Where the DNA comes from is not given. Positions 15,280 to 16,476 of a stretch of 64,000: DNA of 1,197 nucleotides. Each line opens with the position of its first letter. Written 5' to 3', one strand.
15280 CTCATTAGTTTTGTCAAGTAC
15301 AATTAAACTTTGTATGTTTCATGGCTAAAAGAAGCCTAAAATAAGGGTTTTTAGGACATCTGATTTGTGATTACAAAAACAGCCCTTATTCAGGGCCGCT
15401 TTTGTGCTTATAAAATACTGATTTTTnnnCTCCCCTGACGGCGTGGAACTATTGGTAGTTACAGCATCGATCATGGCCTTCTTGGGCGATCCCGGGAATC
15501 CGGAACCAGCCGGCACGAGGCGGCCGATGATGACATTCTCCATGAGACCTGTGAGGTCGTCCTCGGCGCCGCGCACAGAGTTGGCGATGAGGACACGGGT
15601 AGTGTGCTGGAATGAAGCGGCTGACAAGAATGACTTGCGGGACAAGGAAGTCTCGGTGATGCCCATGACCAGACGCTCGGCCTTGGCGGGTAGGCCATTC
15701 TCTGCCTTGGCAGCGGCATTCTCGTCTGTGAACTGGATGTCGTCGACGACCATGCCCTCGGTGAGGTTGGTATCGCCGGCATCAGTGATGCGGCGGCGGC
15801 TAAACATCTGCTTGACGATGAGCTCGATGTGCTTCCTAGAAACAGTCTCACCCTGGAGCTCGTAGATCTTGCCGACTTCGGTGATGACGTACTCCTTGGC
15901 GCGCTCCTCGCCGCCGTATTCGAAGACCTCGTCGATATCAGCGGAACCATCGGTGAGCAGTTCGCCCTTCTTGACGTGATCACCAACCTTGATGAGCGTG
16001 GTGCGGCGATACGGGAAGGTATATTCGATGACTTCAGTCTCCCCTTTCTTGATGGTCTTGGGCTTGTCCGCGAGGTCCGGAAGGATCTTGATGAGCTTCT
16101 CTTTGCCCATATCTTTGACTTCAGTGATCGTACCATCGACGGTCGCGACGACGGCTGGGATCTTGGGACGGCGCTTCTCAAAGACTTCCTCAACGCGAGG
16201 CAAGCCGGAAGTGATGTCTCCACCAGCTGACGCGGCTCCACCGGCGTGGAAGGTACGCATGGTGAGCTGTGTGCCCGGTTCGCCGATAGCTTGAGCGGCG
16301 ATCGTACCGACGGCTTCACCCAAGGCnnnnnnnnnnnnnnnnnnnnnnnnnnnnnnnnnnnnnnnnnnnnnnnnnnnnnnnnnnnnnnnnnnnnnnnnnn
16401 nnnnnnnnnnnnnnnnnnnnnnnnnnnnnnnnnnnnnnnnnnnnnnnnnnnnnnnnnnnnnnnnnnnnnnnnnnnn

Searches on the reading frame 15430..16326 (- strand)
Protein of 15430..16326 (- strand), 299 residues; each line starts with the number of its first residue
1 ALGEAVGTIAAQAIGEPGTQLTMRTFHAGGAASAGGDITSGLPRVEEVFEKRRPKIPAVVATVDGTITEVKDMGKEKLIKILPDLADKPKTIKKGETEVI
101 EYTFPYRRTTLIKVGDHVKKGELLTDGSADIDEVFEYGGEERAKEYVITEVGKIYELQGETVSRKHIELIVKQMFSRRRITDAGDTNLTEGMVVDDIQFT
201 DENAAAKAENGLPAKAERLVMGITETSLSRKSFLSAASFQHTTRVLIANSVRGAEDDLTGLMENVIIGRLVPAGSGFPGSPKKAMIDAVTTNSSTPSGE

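Call 13: find_related_loci(query=window:15430-16326:-, collection=genome_contigs, flank=4000)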
Query window:15430-16326:- (299 aa) in genome_contigs; peptide patterns used: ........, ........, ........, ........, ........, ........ (x = any residue, [..] = any of these).
600 stretches matched a pattern (row limit reached: there are more); 599 encode a relative of the query (tblastn E <= 1e-3); the best 80 are kept; 80 distinct loci.
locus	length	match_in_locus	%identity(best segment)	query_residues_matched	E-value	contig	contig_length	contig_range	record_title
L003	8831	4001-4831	69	2-288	3e-126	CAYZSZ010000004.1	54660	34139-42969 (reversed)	MAG TPA_asm: uncultured Candidatus Saccharibacteria bacterium isolate SRP133034_co1_256 genome assembly, contig: NODE_37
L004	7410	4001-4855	64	2-289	6e-115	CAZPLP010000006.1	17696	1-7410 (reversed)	MAG TPA_asm: uncultured Candidatus Saccharibacteria bacterium isolate SRP284006_co1_182 genome assembly, contig: NODE_53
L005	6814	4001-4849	62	1-286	2e-114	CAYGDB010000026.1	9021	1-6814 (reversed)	MAG TPA_asm: uncultured Candidatus Saccharibacteria bacterium isolate ERP113451_co1_290 genome assembly, contig: NODE_96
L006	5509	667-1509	61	2-287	1e-114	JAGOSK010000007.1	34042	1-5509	MAG: Candidatus Paceibacterota bacterium isolate Gw_Eff_bin_316 Gw_Eff_2322_length_34042_cov_25.604364, whole genome sho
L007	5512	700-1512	58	2-277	5e-99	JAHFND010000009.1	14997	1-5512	MAG: bacterium isolate nzgw472 NODE_3868_length_14998_cov_3.623042, whole genome shotgun sequence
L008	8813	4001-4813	58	2-277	2e-97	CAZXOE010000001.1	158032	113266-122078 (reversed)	MAG TPA_asm: uncultured Candidatus Saccharibacteria bacterium isolate ERP113451_co1_174 genome assembly, contig: NODE_30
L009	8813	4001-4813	57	2-277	1e-92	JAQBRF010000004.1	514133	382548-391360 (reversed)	MAG: Candidatus Nomurabacteria bacterium isolate RYN_392 scaffold_4587669, whole genome shotgun sequence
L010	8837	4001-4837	50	2-277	9e-82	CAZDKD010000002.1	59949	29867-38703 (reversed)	MAG TPA_asm: uncultured Candidatus Saccharibacteria bacterium isolate binchicken_co262_124 genome assembly, contig: NODE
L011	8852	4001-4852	47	2-277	5e-79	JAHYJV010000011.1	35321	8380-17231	MAG: Patescibacteria group bacterium isolate KA31 NODE_668_length_35321_cov_190.466472, whole genome shotgun sequence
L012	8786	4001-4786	47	2-277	5e-77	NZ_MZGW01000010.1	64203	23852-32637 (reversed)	Alkalithermobacter paradoxus strain DSM 7309 CLOTH_contig000010, whole genome shotgun sequence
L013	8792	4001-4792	48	2-277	1e-76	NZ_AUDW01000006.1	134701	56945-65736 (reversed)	Gemella cuniculi DSM 15828 H612DRAFT_scaffold00003.3_C, whole genome shotgun sequence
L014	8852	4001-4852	47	2-296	1e-75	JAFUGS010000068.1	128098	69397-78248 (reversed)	MAG: Clostridia bacterium isolate RGIG4479 Roe_deer_Omasum.Co__c696261, whole genome shotgun sequence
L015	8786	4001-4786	46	2-277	1e-74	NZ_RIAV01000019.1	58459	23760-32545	Ectobacillus antri strain SYSU K30001 Scaffold19, whole genome shotgun sequence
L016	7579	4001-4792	49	3-277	5e-74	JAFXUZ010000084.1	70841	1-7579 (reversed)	MAG: Clostridia bacterium isolate RGIG6770 Sheep_Rumen-3__c1316280, whole genome shotgun sequence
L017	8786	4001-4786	48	2-277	6e-73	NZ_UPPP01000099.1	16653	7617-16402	Lucifera butyrica isolate LUCI, whole genome shotgun sequence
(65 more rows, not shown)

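Call 21: find_homologous_proteins(query=window:15430-16326:-, max_evalue=1e-60)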
Query window:15430-16326:- (299 aa): 2458 proteins with E <= 1e-60 among 8000 candidates; the best 120 are listed.
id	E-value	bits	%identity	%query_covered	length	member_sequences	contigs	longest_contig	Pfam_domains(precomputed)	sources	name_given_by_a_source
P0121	2.3e-154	531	84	97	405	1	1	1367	PF04998.23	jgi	-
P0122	3.1e-150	517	85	97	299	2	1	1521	PF04998.23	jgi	jgi:DNA-directed RNA polymerase subunit beta'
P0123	4.5e-150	517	81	99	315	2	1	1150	PF04998.23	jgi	jgi:DNA-directed RNA polymerase subunit beta'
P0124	4.7e-148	510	82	97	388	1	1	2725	PF04998.23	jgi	jgi:DNA-directed RNA polymerase subunit beta'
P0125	1.8e-147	508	83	96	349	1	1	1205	PF04998.23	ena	-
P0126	2.1e-147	508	82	97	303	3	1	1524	PF04998.23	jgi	jgi:DNA-directed RNA polymerase subunit beta'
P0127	3.3e-147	507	83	97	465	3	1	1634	PF04998.23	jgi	jgi:DNA-directed RNA polymerase subunit beta'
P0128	6.0e-146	503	82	98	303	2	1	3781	PF04998.23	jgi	-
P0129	6.8e-145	500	81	96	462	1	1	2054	PF04998.23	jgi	jgi:DNA-directed RNA polymerase subunit beta'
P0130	2.8e-142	491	78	97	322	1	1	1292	PF04998.23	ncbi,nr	ncbi:MAG: DNA-directed RNA polymerase subunit beta', partial [Patescibacteria group bacterium]|nr:DN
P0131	3.9e-142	491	79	97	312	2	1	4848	PF04998.23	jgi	jgi:DNA-directed RNA polymerase subunit beta'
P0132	1.9e-141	488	80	96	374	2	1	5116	PF04998.23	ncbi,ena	-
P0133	1.2e-140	486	76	99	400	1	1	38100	PF04998.23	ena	-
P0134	1.0e-138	479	79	96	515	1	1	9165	PF04998.23,PF05000.23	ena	-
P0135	8.6e-138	476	74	99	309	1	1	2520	PF04998.23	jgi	jgi:DNA-directed RNA polymerase subunit beta'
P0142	2.8e-131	455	79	89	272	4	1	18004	PF04998.23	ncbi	-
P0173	2.7e-112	393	81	75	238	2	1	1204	PF04998.23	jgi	jgi:DNA-directed RNA polymerase subunit beta'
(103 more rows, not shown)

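Call 60: find_encoding_contigs(protein=P0173, flank=3000, max_places=4)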
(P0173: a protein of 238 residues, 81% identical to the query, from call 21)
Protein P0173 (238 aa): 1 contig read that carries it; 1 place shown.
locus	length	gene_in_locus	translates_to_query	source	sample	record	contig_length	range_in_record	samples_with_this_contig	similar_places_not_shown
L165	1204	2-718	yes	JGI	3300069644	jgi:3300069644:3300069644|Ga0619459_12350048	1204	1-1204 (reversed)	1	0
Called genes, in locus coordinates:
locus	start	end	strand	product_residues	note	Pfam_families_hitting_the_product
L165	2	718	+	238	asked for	PF04998:RNA_pol_Rpb1_5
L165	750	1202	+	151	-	?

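Call 61: find_encoding_contigs(protein=P0121, flank=3000, max_places=4)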
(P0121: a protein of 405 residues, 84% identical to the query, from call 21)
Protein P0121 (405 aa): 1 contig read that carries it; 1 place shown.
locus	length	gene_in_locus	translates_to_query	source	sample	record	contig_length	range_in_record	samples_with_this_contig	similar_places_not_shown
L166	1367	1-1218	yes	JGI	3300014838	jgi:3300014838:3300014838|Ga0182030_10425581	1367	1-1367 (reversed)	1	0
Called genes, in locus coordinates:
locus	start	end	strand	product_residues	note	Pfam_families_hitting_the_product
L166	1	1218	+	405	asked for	PF04998:RNA_pol_Rpb1_5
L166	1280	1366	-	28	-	?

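Call 72: find_encoding_contigs(protein=P0142, flank=4000, max_places=3)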
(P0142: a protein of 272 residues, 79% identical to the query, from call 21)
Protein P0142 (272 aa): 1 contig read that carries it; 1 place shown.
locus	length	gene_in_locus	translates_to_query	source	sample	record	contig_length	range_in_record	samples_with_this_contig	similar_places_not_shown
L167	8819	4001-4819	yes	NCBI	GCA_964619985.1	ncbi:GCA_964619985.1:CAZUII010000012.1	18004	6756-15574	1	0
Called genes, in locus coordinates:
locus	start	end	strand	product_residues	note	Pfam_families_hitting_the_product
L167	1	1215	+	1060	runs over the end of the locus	PF04563:RNA_pol_Rpb2_1, PF04561:RNA_pol_Rpb2_2, PF04565:RNA_pol_Rpb2_3, PF10385:RNA_pol_Rpb2_45, PF00562:RNA_pol_Rpb2_6, PF04560:RNA_pol_Rpb2_7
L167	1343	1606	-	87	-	-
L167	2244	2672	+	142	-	-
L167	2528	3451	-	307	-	-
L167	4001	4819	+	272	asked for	PF04998:RNA_pol_Rpb1_5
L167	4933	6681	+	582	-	PF00664:ABC_membrane, PF02463:SMC_N (weak), PF00005:ABC_tran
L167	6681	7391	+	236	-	PF01509:TruB_N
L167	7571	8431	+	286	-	PF03703:bPH_2, PF04326:SLFN_AlbA_2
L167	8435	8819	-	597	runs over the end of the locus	PF00009:GTP_EFTU, PF01926:MMR_HSR1, PF02421:FeoB_N (faint), PF22042:EF-G_D2, PF03144:GTP_EFTU_D2, PF00679:EFG_C, PF21018:BipA_C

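Call 73: find_encoding_contigs(protein=P0129, flank=4000, max_places=3)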
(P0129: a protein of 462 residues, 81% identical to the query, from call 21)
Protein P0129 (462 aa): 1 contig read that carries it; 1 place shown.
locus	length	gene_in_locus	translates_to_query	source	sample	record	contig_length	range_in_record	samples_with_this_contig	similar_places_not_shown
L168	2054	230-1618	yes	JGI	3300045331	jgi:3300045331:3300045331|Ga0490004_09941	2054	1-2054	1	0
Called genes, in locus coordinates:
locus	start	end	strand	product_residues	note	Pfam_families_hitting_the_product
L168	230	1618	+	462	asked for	PF04998:RNA_pol_Rpb1_5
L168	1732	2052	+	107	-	?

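Call 74: find_encoding_contigs(protein=P0134, flank=4000, max_places=3)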
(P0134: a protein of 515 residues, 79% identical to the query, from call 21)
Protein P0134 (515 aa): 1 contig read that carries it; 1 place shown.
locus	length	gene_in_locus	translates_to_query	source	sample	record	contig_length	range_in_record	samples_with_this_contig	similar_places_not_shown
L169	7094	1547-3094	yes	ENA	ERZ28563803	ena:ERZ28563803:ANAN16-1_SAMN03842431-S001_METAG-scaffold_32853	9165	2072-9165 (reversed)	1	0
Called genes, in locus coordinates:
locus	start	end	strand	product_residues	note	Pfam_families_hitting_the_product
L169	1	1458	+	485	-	?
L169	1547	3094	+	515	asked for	PF05000:RNA_pol_Rpb1_4, PF04998:RNA_pol_Rpb1_5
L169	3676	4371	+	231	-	PF01509:TruB_N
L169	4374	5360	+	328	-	-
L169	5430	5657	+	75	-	-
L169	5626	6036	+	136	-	PF13650:Asp_protease_2 (weak)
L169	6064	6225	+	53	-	-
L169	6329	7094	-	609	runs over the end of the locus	PF00009:GTP_EFTU, PF01926:MMR_HSR1, PF22042:EF-G_D2, PF03144:GTP_EFTU_D2, PF00679:EFG_C, PF21018:BipA_C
